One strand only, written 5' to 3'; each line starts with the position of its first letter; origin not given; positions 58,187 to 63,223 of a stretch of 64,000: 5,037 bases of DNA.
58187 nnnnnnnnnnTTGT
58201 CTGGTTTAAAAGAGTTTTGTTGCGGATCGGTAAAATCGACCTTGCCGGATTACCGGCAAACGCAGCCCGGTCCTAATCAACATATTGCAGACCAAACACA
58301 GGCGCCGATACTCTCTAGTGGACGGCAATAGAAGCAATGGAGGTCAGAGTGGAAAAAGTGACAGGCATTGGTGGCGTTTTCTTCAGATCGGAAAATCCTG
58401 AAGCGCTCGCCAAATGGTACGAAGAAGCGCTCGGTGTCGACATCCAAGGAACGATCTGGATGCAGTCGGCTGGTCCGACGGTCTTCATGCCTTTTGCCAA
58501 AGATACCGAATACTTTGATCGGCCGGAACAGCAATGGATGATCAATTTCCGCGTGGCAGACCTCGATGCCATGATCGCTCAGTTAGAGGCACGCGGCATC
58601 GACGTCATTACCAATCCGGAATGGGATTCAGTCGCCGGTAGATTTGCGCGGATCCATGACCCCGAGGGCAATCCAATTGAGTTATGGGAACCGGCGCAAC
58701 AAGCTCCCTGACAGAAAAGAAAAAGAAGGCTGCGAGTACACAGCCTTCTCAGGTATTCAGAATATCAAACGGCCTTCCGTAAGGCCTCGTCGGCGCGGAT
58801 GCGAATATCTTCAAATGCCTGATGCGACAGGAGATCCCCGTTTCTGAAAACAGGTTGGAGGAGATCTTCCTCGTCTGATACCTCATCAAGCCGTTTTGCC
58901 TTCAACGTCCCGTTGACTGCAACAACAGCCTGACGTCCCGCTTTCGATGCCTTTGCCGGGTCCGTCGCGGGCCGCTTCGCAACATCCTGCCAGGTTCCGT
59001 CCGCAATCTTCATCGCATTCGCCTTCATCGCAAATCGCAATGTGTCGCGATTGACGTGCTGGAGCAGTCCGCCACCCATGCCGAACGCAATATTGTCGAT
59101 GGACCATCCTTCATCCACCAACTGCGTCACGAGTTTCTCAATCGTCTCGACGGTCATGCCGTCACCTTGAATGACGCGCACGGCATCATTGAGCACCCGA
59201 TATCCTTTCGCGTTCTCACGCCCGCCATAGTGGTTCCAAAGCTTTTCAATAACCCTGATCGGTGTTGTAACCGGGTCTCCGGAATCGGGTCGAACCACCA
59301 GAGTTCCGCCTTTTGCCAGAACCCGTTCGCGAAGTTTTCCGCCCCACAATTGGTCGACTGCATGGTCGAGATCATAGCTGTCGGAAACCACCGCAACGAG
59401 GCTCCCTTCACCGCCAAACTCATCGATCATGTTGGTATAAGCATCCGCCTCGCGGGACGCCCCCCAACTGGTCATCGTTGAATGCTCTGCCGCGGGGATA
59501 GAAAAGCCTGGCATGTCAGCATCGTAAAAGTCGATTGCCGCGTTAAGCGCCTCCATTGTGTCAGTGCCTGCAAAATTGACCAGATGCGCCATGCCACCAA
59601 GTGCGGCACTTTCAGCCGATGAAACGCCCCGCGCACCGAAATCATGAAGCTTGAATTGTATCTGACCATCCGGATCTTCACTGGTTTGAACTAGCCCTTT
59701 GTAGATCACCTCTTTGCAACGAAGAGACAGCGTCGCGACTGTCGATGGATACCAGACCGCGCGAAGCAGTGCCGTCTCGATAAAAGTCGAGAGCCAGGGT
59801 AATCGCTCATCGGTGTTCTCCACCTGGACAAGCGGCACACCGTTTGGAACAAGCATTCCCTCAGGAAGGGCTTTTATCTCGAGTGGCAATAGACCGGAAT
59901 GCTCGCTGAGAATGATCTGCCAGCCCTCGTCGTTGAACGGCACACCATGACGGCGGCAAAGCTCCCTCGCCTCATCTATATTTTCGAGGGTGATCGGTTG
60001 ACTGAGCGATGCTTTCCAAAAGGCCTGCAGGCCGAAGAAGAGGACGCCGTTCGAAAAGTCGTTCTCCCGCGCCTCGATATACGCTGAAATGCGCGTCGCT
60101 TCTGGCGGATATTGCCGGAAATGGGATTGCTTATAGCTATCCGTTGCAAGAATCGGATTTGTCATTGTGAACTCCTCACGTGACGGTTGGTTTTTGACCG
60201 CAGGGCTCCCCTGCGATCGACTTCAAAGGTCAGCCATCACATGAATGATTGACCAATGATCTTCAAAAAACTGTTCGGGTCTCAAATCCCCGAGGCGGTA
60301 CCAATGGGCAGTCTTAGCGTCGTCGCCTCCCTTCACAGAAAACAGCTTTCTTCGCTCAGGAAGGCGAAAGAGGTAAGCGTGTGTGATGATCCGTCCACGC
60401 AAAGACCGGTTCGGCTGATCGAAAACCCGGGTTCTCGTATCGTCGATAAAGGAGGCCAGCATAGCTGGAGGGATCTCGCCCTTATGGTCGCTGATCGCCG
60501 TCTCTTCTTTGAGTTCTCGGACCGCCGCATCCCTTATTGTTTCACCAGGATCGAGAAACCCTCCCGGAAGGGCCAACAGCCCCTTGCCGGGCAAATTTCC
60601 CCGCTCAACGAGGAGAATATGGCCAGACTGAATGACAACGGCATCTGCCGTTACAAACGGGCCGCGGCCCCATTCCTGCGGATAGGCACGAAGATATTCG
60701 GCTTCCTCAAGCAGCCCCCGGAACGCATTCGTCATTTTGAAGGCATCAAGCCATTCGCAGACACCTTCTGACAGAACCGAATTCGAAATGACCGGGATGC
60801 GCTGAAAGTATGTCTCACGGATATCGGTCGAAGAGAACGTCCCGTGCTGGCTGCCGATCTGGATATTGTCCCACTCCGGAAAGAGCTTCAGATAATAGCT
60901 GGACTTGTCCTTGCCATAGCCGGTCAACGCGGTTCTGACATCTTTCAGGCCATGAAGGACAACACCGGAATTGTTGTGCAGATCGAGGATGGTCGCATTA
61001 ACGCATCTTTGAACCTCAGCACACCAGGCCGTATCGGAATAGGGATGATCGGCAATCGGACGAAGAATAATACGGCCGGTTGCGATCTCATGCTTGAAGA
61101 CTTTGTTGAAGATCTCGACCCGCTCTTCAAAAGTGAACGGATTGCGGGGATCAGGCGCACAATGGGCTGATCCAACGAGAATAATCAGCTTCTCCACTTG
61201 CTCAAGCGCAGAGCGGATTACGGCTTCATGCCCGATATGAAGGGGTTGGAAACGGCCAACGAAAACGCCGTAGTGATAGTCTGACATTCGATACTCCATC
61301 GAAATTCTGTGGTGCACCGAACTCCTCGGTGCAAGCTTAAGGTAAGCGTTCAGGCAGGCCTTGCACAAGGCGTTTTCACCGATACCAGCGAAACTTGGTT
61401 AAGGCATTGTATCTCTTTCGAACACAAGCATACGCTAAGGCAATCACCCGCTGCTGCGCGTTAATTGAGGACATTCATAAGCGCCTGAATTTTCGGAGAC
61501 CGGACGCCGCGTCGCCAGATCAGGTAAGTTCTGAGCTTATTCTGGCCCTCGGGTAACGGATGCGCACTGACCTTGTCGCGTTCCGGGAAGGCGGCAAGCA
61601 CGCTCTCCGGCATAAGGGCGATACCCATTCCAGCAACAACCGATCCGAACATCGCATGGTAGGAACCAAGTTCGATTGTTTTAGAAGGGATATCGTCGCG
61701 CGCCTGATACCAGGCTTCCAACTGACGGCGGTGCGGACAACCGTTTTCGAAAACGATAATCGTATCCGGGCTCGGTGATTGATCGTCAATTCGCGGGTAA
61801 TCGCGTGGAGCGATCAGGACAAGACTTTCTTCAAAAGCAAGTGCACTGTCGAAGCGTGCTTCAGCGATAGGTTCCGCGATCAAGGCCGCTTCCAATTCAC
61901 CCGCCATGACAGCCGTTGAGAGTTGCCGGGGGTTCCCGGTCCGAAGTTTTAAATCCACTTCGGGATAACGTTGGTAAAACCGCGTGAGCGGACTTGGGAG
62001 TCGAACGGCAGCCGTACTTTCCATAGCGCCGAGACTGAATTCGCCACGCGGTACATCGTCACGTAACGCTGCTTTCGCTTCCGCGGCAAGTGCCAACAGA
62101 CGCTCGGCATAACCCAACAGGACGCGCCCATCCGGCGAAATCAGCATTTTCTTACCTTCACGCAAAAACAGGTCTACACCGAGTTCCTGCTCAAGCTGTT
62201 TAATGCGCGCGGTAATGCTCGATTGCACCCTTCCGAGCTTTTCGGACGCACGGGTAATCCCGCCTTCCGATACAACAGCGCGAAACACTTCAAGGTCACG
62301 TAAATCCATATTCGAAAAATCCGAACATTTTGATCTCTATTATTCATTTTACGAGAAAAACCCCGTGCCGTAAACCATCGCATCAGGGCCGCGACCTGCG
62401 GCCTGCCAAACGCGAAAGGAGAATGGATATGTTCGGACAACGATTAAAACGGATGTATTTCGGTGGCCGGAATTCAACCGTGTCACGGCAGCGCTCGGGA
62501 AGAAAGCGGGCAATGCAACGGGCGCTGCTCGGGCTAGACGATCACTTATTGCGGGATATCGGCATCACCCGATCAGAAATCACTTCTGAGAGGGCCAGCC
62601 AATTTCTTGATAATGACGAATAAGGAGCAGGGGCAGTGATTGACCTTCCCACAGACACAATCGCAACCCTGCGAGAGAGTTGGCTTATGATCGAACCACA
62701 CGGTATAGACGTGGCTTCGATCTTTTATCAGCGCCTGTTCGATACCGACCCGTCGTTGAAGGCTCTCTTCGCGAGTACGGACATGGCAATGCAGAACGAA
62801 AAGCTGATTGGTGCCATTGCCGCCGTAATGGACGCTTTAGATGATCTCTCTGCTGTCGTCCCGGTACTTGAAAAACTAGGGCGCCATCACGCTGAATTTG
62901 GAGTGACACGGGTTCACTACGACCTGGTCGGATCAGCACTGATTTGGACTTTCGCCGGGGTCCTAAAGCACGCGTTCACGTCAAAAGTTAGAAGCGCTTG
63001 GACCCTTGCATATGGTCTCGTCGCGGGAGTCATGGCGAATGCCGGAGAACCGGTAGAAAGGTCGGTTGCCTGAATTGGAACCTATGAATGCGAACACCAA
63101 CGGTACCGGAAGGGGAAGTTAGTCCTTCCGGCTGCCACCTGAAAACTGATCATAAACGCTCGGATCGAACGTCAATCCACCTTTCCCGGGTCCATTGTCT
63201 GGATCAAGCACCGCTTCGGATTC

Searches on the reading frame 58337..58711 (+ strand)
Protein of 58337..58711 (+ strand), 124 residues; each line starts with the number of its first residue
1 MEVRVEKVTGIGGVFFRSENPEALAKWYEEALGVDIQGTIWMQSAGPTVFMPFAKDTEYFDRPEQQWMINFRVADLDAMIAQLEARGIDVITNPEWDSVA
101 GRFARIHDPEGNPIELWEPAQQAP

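Call 32: search_protein_families(library=pfam, proteins=[window:58337-58711:+])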
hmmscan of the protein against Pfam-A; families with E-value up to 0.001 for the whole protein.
window:58337-58711:+ (124 aa): 3 families
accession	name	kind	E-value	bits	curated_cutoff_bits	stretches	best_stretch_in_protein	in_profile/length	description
PF18029.7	Glyoxalase_6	-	8.1e-09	36.5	23.6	1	14-116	2-105/106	Glyoxalase-like domain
PF00903.31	Glyoxalase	-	1.8e-07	32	20.6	1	14-116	5-121/121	Glyoxalase/Bleomycin resistance protein/Dioxygenase superfamily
PF12681.13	Glyoxalase_2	-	0.0001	22.7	30.1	1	65-119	61-116/118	Glyoxalase-like domain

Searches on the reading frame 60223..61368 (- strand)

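Call 48: search_protein_families(library=ncbifam, proteins=[window:60223-61368:-])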
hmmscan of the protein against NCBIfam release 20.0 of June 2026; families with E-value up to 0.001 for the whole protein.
window:60223-61368:- (381 aa): 23 families
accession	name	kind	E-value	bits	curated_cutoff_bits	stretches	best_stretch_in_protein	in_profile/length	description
NF003786.0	PRK05379.1-2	equivalog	6.6e-100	334.7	397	1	24-379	7-352/354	bifunctional nicotinamide-nucleotide adenylyltransferase/Nudix hydroxylase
NF003791.0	PRK05379.2-3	equivalog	3.8e-89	299.2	409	1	30-376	4-334/340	bifunctional nicotinamide-nucleotide adenylyltransferase/Nudix hydroxylase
NF003788.0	PRK05379.1-5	equivalog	4.7e-76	256.4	354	1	30-376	4-345/351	bifunctional nicotinamide-nucleotide adenylyltransferase/Nudix hydroxylase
NF003787.0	PRK05379.1-4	equivalog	3.5e-72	243.3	449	1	34-376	12-340/346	bifunctional nicotinamide-nucleotide adenylyltransferase/Nudix hydroxylase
NF003790.0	PRK05379.2-2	equivalog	9.7e-67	225.5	403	1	26-376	14-348/354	bifunctional nicotinamide mononucleotide adenylyltransferase/ADP-ribose pyrophosphatase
NF003785.0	PRK05379.1-1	equivalog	2.2e-60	204.7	418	1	31-378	2-339/347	bifunctional nicotinamide-nucleotide adenylyltransferase/Nudix hydroxylase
NF003789.0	PRK05379.2-1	equivalog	6.9e-37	127.1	355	1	34-375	10-296/312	bifunctional nicotinamide mononucleotide adenylyltransferase/ADP-ribose pyrophosphatase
NF010365.0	PRK13793.1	equivalog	3.6e-28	98.5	198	1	28-219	1-175/196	nicotinate-nicotinamide nucleotide adenylyltransferase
NF002243.0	PRK01153.1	subfamily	1e-18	67.5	127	1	34-134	3-103/175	nicotinamide-nucleotide adenylyltransferase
TIGR01527.1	arch_NMN_Atrans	equivalog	2e-16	60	181.2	1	34-123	2-91/167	nicotinamide-nucleotide adenylyltransferase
TIGR00125.1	cyt_tran_rel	domain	4.4e-11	42.8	27.7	1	34-86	2-55/65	adenylyltransferase/cytidyltransferase family protein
TIGR01526.1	nadR_NMN_Atrans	equivalog_domain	1.2e-08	34.6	341.15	1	33-124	3-96/325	nicotinamide-nucleotide adenylyltransferase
NF005988.0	PRK08099.1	equivalog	1.7e-08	34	201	1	17-125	50-167/411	multifunctional transcriptional regulator/nicotinamide-nucleotide adenylyltransferase/ribosylnicotinamide kinase NadR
TIGR00586.1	mutt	equivalog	6.1e-07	29.5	97.9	1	263-377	32-126/129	8-oxo-dGTP diphosphatase MutT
NF006530.0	PRK08999.1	equivalog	1.2e-06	27.8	245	1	243-296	11-66/315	Nudix family hydrolase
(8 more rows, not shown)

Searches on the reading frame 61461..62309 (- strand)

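Call 48: search_protein_families(library=ncbifam, proteins=[window:61461-62309:-])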
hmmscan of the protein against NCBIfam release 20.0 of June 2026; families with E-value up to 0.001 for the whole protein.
window:61461-62309:- (282 aa): 51 families (the best 25 are shown)
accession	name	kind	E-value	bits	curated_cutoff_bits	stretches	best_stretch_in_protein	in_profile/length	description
NF047711.1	PutUtilRegPtrR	equivalog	5.5e-94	314.4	400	1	1-281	1-282/283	putrescine utilization regulator PtrR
TIGR03339.1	phn_lysR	subfamily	4.5e-35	121.3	341.1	1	6-271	2-268/279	aminoethylphosphonate catabolism associated LysR family transcriptional regulator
NF040786.1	LysR_Sec_metab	equivalog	5.5e-35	120.8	250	1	1-279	1-292/298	selenium metabolism-associated LysR family transcriptional regulator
NF053705.1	TransRegGltCGpos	equivalog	9.3e-34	117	350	1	1-246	1-254/300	glutamate biosynthesis transcriptional regulator GltC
NF008722.0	PRK11716.1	equivalog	3.1e-30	105.2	246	1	1-281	1-290/293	HTH-type transcriptional activator IlvY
NF040889.1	trans_reg_YeiE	equivalog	9e-28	97.3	480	1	2-267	4-271/288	DNA-binding transcriptional regulator YeiE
NF047520.1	trans_act_CidR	equivalog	1.7e-27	96.4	415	1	1-268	1-274/292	cidABC operon transcriptional activator CidR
NF008095.0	PRK10837.1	subfamily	6.1e-26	91.3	281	1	2-265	4-269/290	LysR family transcriptional regulator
NF008416.0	PRK11242.1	equivalog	2.6e-25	89.3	277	1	1-267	1-272/300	transcriptional regulator CynR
NF007385.0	PRK09906.1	equivalog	1.1e-23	83.9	356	1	1-281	1-287/296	DNA-binding transcriptional regulator HcaR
NF009327.0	PRK12684.1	subfamily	1.8e-23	83.2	402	1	1-203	1-213/313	CysB family HTH-type transcriptional regulator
NF045775.1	acetoin_reg_AlsR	exception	2.7e-23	82.9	430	1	1-280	1-287/290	acetoin biosynthesis transcriptional regulator AlsR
NF045990.1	TransRegCbbRRhodb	equivalog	1.2e-20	73.8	450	1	2-235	7-249/304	LysR family regulator CbbR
TIGR02424.1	TF_pcaQ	equivalog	7.5e-20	71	303.8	1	2-173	4-179/300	pca operon transcription factor PcaQ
NF041036.1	decaheme_TF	subfamily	9.3e-19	68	210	1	1-263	1-274/301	multiheme cytochrome-associated LysR family transcriptional regulator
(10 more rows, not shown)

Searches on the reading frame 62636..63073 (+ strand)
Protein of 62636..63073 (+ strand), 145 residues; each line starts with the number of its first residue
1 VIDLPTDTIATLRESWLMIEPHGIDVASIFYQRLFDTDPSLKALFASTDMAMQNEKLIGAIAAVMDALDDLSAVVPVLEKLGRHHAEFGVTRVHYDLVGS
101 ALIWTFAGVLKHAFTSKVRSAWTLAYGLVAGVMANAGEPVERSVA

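Call 48: search_protein_families(library=ncbifam, proteins=[window:62636-63073:+])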
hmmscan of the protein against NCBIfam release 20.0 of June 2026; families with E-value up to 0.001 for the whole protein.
window:62636-63073:+ (145 aa): 1 family
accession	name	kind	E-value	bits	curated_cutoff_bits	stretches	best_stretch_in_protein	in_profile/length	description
NF009805.0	PRK13289.1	equivalog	8.3e-25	87.5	432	1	5-137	3-137/399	NO-inducible flavohemoprotein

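Call 81: find_encoding_contigs(protein=window:62636-63073:+, flank=10000, max_places=2)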
Protein window:62636-63073:+ (145 aa): no gene with exactly this product is on record in the collection.
